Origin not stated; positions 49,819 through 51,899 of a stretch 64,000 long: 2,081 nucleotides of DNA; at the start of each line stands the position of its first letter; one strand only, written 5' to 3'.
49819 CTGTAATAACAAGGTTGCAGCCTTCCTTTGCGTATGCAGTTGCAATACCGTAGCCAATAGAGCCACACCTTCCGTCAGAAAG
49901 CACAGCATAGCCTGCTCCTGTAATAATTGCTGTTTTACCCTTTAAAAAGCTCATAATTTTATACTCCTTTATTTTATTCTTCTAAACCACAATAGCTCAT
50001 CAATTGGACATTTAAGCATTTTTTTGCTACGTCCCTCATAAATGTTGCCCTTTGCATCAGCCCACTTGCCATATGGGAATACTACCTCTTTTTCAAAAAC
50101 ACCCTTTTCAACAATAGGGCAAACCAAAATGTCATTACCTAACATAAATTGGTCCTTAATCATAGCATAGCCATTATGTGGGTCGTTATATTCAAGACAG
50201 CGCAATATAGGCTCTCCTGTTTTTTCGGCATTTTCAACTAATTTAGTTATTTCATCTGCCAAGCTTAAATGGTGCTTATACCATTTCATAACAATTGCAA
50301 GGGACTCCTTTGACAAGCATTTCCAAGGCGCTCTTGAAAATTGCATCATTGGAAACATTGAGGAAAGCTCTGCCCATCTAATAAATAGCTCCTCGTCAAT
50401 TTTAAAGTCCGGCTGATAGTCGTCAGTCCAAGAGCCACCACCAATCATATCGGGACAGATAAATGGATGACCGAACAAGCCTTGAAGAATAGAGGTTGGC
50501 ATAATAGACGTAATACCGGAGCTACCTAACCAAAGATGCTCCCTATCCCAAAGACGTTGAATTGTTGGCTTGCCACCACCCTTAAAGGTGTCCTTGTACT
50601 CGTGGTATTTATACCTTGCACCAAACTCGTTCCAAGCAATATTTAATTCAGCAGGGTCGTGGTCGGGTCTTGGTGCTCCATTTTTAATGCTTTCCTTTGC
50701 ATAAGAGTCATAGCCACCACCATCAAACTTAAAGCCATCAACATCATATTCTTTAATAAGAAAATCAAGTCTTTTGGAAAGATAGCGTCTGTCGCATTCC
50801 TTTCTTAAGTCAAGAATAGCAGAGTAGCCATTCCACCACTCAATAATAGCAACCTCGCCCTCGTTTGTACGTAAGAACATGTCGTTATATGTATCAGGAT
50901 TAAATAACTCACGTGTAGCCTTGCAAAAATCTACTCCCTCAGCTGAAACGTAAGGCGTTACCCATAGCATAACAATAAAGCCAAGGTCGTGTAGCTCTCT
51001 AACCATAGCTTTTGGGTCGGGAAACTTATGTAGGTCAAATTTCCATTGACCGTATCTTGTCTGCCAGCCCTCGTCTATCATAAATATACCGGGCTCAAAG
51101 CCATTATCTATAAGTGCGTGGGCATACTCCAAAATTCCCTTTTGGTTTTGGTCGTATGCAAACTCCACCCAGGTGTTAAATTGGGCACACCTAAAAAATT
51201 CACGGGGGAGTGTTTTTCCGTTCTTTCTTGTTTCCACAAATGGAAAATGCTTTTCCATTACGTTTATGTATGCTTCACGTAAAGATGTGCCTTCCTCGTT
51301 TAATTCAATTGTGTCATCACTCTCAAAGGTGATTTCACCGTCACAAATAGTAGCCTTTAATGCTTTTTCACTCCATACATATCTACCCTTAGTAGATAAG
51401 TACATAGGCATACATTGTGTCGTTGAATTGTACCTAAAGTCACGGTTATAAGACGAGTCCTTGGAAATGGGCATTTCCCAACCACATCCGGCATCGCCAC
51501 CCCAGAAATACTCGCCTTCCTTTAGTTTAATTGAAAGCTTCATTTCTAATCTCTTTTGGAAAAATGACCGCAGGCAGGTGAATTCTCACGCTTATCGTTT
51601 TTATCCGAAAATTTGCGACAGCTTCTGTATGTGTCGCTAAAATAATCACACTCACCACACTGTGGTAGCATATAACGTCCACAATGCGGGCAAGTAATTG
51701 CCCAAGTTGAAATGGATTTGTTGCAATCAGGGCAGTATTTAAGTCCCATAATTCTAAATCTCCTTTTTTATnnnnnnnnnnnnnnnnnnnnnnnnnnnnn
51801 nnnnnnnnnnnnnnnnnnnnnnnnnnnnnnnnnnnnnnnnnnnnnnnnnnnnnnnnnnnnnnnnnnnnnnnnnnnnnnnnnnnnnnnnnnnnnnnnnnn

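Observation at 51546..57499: Self-contained TIR locus (TM-GNAT protein, free TIR, TIR-Ploop-HD giant, zinc ribbon): candidate undescribed immune or NAD-signalling system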

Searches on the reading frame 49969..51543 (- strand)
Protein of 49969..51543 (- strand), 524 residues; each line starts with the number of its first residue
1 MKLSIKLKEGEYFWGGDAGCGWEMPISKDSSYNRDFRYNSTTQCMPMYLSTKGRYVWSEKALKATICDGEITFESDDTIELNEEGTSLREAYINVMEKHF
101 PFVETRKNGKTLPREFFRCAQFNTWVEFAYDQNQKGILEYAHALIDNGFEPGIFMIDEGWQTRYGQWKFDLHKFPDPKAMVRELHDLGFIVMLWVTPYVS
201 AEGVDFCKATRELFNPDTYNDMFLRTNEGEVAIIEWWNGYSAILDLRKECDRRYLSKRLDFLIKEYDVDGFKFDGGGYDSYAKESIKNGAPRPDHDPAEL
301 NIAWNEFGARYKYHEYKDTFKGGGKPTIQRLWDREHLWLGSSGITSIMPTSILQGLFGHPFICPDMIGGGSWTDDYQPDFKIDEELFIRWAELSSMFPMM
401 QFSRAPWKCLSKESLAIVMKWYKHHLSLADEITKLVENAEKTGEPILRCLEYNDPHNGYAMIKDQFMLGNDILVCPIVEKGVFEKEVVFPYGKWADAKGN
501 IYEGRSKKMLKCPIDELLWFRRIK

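Call 35: find_related_loci(query=window:49969-51543:-, collection=metagenome_contigs, flank=10000)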
Query window:49969-51543:- (524 aa) in metagenome_contigs; peptide patterns used: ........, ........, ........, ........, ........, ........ (x = any residue, [..] = any of these).
18 stretches matched a pattern; 5 encode a relative of the query (tblastn E <= 1e-3); 5 distinct loci.
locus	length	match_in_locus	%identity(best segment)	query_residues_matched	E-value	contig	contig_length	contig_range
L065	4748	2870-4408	49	1-520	3e-175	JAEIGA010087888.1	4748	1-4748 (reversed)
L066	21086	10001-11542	50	1-523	8e-170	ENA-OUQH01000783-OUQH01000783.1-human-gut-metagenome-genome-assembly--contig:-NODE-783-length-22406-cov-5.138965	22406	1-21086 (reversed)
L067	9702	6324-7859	47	1-523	8e-162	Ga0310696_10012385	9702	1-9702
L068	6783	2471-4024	45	3-524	2e-147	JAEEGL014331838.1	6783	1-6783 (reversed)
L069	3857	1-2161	43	2-523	1e-143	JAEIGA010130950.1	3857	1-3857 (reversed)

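Call 96: search_protein_families(library=pfam, proteins=[window:49969-51543:-], max_evalue=0.00001)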
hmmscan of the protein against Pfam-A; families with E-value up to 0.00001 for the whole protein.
window:49969-51543:- (524 aa): 2 families
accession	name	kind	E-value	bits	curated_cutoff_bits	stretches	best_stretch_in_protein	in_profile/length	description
PF01055.32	Glyco_hydro_31_2nd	-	4.7e-20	72.6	23.5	1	130-403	18-290/328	Glycosyl hydrolases family 31 TIM-barrel domain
PF21365.3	Glyco_hydro_31_3rd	-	1.6e-12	48.2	24.4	1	443-517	1-77/87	Glycosyl hydrolase family 31 C-terminal domain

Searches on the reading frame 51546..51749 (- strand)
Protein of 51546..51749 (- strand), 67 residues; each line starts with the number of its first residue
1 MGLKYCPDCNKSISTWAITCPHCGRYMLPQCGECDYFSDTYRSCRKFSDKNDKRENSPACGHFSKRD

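Call 3: search_protein_families(library=pfam, proteins=[window:51546-51749:-], max_evalue=1)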
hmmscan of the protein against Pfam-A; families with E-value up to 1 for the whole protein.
window:51546-51749:- (67 aa): 12 families
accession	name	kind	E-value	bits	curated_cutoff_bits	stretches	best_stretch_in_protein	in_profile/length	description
PF13248.11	Zn_ribbon_3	-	5.3e-05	23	27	1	4-24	3-23/26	zinc-ribbon domain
PF10571.15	UPF0547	-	0.00069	20.1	29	1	4-24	1-21/26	Uncharacterised protein family UPF0547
PF13240.11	Zn_Ribbon_1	-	0.00069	19.8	25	1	5-25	1-21/23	zinc-ribbon domain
PF12773.13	DZR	-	0.0016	19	27.3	1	6-40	1-36/45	Double zinc ribbon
PF18439.7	zf_UBZ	-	0.0091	16.1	25.6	1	5-18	4-17/32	Ubiquitin-Binding Zinc Finger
PF02591.20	Zn_ribbon_9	-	0.053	14.1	29.1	1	18-27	24-33/33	C4-type zinc ribbon domain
PF07191.17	Zn_ribbon_6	-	0.058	13.8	25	1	5-40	18-54/67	Double zinc ribbon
PF24460.1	DUF7575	-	0.064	13.1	28.5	1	18-25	4-11/28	Domain of unknown function (DUF7575)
PF24463.1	DUF7577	-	0.11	12.5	28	1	17-25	2-10/27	Domain of unknown function (DUF7577)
PF23146.2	Zf_IFT144_1st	-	0.32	11.4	27.5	1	20-31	7-17/25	IFT144, first zinc finger domain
PF07754.17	HVO_2753_ZBP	-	0.92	9.8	33.2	0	8-42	3-41/46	Small zinc finger protein HVO_2753-like, Zn-binding pocket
PF08209.17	Sgf11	-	0.99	9.4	26.4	0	18-27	5-14/33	Sgf11 (transcriptional regulation protein)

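Call 4: search_protein_families(library=padloc, proteins=[window:51546-51749:-], max_evalue=1)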
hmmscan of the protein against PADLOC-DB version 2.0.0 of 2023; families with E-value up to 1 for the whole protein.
window:51546-51749:- (67 aa): 1 family
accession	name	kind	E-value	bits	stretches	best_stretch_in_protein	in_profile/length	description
PDLC03352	MTase_II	-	0.021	10.6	1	5-27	168-190/1023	Type II methyltransferase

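Call 5: search_protein_families(library=ncbifam, proteins=[window:51546-51749:-], max_evalue=1)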
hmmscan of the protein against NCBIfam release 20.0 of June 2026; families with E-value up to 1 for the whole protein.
window:51546-51749:- (67 aa): 4 families
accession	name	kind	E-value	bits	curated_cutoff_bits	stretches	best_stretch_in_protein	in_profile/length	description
NF011481.0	PRK14890.1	equivalog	0.1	12.7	61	1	5-42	11-52/61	putative Zn-ribbon RNA-binding protein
NF049953.1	ribbon_DG_selen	exception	0.36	10.7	130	1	4-24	6-168/172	zinc ribbon-containing (seleno)protein DG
NF041909.1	HVO_2753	equivalog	0.68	9.9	80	0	13-42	19-50/59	HVO_2753 family zinc finger protein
NF041913.1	HVO_2142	equivalog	0.86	9.5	90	0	4-13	12-21/48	HVO_2142 family zinc finger protein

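Call 48: search_protein_families(library=phrogs, proteins=[window:51546-51749:-], max_evalue=0.01)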
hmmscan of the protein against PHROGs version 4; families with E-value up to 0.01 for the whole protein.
window:51546-51749:- (67 aa): 4 families
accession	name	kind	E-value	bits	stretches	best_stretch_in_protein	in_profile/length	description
phrog_10292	-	unknown function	0.0023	18.9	1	2-27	2-27/136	-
phrog_31650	-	unknown function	0.004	17.4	1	1-24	1-24/360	-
phrog_6586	-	unknown function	0.0062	17.4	1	2-30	2-30/129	-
phrog_8436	-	unknown function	0.0098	17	1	3-29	63-89/110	-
